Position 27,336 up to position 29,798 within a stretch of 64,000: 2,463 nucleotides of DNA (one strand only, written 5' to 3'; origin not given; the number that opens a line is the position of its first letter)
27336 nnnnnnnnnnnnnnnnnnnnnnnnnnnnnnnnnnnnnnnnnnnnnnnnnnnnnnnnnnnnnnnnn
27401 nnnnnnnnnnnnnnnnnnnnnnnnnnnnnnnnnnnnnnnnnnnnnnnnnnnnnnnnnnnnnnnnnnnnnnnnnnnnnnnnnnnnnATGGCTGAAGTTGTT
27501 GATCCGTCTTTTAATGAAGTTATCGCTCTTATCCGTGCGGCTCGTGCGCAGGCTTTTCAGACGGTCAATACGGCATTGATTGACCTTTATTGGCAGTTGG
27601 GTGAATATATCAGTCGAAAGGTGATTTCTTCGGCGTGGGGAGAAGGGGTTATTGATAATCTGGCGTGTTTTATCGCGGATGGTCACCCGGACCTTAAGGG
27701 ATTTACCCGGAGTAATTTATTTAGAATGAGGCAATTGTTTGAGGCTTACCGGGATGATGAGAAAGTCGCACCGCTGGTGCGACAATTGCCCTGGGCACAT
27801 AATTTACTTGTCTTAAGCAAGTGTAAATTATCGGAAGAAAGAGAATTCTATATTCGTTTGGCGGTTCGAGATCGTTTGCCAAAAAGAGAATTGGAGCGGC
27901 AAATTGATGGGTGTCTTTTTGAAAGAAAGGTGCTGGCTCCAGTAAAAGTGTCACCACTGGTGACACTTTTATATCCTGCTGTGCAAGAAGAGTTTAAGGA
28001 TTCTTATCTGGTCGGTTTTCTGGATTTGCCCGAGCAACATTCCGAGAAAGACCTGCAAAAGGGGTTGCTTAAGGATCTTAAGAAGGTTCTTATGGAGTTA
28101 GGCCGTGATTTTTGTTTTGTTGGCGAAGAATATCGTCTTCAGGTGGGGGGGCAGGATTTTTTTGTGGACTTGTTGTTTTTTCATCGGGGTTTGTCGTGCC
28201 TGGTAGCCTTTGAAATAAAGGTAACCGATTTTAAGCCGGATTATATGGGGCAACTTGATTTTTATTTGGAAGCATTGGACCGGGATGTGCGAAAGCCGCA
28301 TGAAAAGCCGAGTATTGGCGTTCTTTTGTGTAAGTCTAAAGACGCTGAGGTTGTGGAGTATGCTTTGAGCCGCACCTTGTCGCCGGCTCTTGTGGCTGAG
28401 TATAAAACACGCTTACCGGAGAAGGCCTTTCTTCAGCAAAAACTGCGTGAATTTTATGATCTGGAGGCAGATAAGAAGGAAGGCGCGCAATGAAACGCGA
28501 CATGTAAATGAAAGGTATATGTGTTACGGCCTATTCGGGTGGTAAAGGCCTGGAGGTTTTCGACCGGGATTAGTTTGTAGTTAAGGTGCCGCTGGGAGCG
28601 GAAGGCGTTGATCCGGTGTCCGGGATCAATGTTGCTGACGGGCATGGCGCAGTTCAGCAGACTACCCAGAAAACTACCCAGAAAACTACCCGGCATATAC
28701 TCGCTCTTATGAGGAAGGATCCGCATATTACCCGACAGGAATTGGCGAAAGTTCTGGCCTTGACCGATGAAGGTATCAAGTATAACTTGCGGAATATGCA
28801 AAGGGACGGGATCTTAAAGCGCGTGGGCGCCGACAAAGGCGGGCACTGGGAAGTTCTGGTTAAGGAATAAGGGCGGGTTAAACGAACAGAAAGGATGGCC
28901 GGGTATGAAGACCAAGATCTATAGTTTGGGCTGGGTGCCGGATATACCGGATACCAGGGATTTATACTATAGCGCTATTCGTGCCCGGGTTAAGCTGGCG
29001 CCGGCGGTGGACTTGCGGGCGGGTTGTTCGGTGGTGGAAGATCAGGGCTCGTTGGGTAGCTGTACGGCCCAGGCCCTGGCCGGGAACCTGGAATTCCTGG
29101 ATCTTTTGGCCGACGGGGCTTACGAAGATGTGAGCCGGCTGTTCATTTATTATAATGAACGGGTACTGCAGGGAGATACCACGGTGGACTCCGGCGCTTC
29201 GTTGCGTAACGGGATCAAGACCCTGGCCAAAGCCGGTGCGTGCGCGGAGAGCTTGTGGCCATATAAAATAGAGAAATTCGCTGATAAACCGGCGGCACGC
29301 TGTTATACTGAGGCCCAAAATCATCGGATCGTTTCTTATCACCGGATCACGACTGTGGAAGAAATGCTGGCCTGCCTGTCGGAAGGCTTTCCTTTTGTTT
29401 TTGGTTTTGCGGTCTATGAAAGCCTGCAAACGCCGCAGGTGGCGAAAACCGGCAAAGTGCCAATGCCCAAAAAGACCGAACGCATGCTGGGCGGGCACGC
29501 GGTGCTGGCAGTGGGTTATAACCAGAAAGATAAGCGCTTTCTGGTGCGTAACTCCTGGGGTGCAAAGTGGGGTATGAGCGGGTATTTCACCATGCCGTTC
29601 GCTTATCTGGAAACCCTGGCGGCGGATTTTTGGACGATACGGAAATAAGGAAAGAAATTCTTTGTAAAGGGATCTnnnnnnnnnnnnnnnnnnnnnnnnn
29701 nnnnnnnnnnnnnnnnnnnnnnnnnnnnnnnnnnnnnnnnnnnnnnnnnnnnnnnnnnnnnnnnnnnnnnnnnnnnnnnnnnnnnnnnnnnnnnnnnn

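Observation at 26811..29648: Foreign-looking insertion inside the glycan island: regulator, PDDEXK nuclease, truncated Schlafen-type ATPase remnant and papain-like peptidase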

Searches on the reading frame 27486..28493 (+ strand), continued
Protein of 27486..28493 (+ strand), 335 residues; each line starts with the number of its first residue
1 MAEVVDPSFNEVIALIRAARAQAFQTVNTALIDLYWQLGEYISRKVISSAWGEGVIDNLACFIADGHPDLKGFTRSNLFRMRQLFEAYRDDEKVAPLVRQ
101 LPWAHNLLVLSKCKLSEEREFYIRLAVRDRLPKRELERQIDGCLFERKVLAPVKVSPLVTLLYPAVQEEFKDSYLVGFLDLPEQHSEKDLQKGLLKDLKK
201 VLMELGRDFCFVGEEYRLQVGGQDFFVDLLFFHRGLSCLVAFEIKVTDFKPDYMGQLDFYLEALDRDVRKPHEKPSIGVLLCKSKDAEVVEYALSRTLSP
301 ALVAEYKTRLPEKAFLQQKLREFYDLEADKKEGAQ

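Call 57: find_encoding_contigs(protein=P0137, flank=6000, max_places=2)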
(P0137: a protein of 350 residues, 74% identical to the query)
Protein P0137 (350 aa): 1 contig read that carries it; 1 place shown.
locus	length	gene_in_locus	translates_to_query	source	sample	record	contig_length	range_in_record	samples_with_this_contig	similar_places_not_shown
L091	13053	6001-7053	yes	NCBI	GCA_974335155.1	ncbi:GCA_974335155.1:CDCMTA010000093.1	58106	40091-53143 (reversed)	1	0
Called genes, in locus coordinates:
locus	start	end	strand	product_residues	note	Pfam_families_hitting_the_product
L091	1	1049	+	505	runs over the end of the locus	PF03958:Secretin_N (faint), PF00263:Secretin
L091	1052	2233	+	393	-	-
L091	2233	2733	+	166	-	-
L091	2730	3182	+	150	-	-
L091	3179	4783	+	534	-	PF00437:T2SSE, PF03215:Rad17 (faint)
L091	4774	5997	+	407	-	PF00482:T2SSF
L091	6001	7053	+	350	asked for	PF17761:DUF1016_N, PF06250:YhcG_C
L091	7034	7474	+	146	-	PF07963:N_methyl (weak)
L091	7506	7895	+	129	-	-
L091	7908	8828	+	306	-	PF07484:Collar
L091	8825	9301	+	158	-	PF06834:TraU (weak)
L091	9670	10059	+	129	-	-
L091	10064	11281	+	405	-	-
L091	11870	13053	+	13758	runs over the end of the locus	?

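Call 78: search_protein_families(library=padloc, proteins=[L088:4581-5738:+], max_evalue=0.001)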
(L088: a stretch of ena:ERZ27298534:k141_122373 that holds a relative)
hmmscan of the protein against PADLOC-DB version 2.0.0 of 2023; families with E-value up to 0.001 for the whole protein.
L088:4581-5738:+ (385 aa): 7 families
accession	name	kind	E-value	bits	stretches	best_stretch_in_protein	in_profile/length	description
PDLC04790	PDC-S01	-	3.5e-50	169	2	160-351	195-390/422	-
PDLC04789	PDC-S01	-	2.4e-45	153.2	1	3-361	5-370/375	-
PDLC04787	PDC-S01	-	1.1e-30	104.8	1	16-378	28-408/412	-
PDLC04791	PDC-S01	-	8.3e-23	78.7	1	10-360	14-380/395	-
PDLC04786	PDC-S01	-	3.3e-16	57.1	2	248-371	303-425/439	-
PDLC04792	PDC-S01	-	4e-14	50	2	14-108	18-122/452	-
PDLC04788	PDC-S01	-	2.4e-12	44.5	2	188-359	233-410/448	-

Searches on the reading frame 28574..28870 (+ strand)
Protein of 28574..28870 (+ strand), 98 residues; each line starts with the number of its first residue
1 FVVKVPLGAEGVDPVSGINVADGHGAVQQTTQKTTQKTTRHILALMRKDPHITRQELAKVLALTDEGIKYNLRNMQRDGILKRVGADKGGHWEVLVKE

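Call 3: search_protein_families(library=pfam, proteins=[window:28586-28870:+], max_evalue=0.01)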
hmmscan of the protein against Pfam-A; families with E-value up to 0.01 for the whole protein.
window:28586-28870:+ (94 aa): 6 families
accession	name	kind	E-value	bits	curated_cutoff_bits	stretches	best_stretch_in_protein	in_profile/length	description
PF13412.12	HTH_24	-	2.6e-09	36.9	21.9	1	33-78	3-48/48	Winged helix-turn-helix DNA-binding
PF13545.12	HTH_Crp_2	-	0.00023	21.5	27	1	45-81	20-56/70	Crp-like helix-turn-helix domain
PF08461.16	HTH_12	-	0.00062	20.1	21.4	1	38-82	3-53/66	Ribonuclease R winged-helix domain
PF12840.13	HTH_20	-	0.00069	20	27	1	33-80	4-51/51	Helix-turn-helix domain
PF12802.13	MarR_2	-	0.0044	17.6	27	1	38-83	11-56/61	MarR family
PF04703.18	FaeA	-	0.0064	17.2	20.7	1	37-90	4-60/62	FaeA-like protein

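Call 5: search_protein_families(library=ncbifam, proteins=[window:28586-28870:+], max_evalue=0.01)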
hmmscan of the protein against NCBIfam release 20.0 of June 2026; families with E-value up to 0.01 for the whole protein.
window:28586-28870:+ (94 aa): 1 family
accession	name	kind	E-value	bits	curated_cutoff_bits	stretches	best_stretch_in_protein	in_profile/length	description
TIGR04176.1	MarR_EPS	equivalog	0.00089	19.3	88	1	32-78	3-49/105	MarR family EPS-associated transcriptional regulator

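Call 6: search_protein_families(library=padloc, proteins=[window:28586-28870:+], max_evalue=0.01)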
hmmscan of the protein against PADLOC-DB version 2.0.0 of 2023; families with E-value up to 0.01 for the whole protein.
window:28586-28870:+ (94 aa): 5 families
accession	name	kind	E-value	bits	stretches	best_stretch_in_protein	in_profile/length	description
PDLC05078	PDC-S72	-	1.2e-05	22.6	1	22-90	302-373/377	-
PDLC01850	CARF3--CARF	-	0.00015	19.7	1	30-85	142-197/209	-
PDLC03963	SoFic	-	0.0017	15.8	1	24-81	286-341/361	-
PDLC01866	CARF3--CARF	-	0.0021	16.1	1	24-79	130-185/207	-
PDLC01438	Csa3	-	0.0043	15.1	1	23-84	138-193/305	"CAS-I,CAS-II,CAS-III,CAS-IV,CAS-V,CAS-VI; associated_signaling"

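Call 35: find_homologous_proteins(query=window:28574-28870:+, max_evalue=0.001)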
Query window:28574-28870:+ (98 aa): 12 proteins with E <= 0.001 among 20 candidates.
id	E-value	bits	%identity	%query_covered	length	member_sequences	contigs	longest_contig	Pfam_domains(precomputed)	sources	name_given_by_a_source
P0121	1.3e-54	200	99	96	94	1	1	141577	PF13412.13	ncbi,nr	ncbi:MAG: winged helix-turn-helix transcriptional regulator [Candidatus Omnitrophica bacterium]|nr:w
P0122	5.7e-16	76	50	64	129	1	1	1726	PF13412.13,PF13749.13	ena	-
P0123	2.3e-15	74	48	55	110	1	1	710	PF13412.13,PF08279.19,PF12802.14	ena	-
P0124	9.2e-14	69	46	55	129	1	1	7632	PF13412.13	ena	-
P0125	1.4e-12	66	49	56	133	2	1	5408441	PF12840.14,PF13412.13,PF12802.14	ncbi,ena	-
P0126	1.8e-12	65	42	54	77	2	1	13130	PF13412.13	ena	-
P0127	8.7e-12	63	49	68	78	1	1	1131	PF12840.14,PF13412.13,PF08279.19,PF01022.27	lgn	-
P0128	1.2e-11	63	49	56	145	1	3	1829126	PF12840.14,PF13412.13,PF24266.2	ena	-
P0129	1.7e-11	62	54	55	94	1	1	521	PF13412.13,PF08279.19,PF13404.13,PF12802.14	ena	-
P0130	3.0e-8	52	42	55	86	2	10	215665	PF12840.14,PF13412.13,PF12802.14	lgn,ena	-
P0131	4.0e-8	51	48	65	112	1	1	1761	PF13412.13,PF08279.19,PF13749.13,PF01022.27,PF08220.19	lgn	-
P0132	9.9e-7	47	43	67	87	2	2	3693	-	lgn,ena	-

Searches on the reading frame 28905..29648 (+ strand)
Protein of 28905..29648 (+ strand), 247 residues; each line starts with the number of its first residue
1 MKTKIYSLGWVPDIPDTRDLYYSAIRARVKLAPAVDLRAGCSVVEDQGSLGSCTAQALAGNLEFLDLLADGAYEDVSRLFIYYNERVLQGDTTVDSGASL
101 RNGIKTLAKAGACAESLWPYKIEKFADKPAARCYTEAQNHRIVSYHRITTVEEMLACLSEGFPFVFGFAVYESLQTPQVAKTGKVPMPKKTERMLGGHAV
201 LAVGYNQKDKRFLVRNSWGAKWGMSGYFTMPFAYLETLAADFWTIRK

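Call 3: search_protein_families(library=pfam, proteins=[window:28905-29648:+], max_evalue=0.01)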
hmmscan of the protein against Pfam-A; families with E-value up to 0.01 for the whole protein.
window:28905-29648:+ (247 aa): 3 families
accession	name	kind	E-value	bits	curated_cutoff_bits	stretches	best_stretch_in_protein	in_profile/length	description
PF00112.29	Peptidase_C1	-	3.2e-15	57.3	20.7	1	34-230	4-202/220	Papain family cysteine protease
PF03051.21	Peptidase_C1_2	-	0.00062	19.1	22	1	198-236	361-403/438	Peptidase C1-like family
PF13529.12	Peptidase_C39_2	-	0.00071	20.6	24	1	138-218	75-143/143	Peptidase_C39 like family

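Call 5: search_protein_families(library=ncbifam, proteins=[window:28905-29648:+], max_evalue=0.01)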
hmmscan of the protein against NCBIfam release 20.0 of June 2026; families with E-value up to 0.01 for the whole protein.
window:28905-29648:+ (247 aa): 1 family
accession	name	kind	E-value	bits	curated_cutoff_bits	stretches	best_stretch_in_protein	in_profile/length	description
NF045837.1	Mplas_Cys_pep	subfamily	0.0028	17.6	45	1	139-219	135-194/240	putative cysteine peptidase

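Call 6: search_protein_families(library=padloc, proteins=[window:28905-29648:+], max_evalue=0.01)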
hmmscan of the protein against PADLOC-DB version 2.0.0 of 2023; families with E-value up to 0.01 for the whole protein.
window:28905-29648:+ (247 aa): 0 families

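Call 9: find_encoding_contigs(protein=window:28905-29648:+, flank=10000, max_places=10)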
Protein window:28905-29648:+ (247 aa): no gene with exactly this product is on record in the collection.

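Call 24: search_solved_structures(query=window:28905-29648:+, max_evalue=0.01, show_alignments=1)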
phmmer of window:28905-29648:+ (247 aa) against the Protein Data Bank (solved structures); distinct sequences matched with E-value up to 0.01: 151 (the best 60 are shown).
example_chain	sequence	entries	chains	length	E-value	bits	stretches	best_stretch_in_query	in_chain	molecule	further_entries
3ois_A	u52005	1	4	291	8.7e-58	199.2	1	6-246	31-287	Cysteine protease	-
6czk_A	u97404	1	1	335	2.2e-09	40.8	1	31-230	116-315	Pro-cathepsin H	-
1nb3_A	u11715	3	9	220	2.2e-08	37.5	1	42-230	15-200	Cathepsin H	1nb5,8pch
6czs_A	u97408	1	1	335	3.5e-08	36.8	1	151-230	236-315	Pro-cathepsin H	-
1m6d_A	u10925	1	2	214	2.9e-07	33.8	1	194-230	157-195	Cathepsin F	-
3h7d_A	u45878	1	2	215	3.4e-07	33.6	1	197-230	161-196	Cathepsin K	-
4pi3_A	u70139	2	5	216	5.5e-07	32.9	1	34-230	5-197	Cruzipain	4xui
1ewl_A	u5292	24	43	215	6.4e-07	32.7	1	34-230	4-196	CRUZAIN | Cruzipain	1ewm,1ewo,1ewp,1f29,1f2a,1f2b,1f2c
1yal_A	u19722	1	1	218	7.2e-07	32.5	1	35-230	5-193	CHYMOPAPAIN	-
9hjy_A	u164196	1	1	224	8e-07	32.4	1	41-230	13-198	Late digestive cathepsin L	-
1aim_A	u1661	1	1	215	8.9e-07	32.2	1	34-230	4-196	CRUZAIN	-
3qj3_A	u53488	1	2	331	1.4e-06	31.6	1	27-230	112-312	Cathepsin L-like protein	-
6yce_A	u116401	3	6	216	2e-06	31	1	44-230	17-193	FBSB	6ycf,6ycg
3hd3_A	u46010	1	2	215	2.2e-06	30.9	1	34-230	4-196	Cruzipain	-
3iut_A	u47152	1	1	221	2.5e-06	30.7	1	34-230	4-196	Cruzipain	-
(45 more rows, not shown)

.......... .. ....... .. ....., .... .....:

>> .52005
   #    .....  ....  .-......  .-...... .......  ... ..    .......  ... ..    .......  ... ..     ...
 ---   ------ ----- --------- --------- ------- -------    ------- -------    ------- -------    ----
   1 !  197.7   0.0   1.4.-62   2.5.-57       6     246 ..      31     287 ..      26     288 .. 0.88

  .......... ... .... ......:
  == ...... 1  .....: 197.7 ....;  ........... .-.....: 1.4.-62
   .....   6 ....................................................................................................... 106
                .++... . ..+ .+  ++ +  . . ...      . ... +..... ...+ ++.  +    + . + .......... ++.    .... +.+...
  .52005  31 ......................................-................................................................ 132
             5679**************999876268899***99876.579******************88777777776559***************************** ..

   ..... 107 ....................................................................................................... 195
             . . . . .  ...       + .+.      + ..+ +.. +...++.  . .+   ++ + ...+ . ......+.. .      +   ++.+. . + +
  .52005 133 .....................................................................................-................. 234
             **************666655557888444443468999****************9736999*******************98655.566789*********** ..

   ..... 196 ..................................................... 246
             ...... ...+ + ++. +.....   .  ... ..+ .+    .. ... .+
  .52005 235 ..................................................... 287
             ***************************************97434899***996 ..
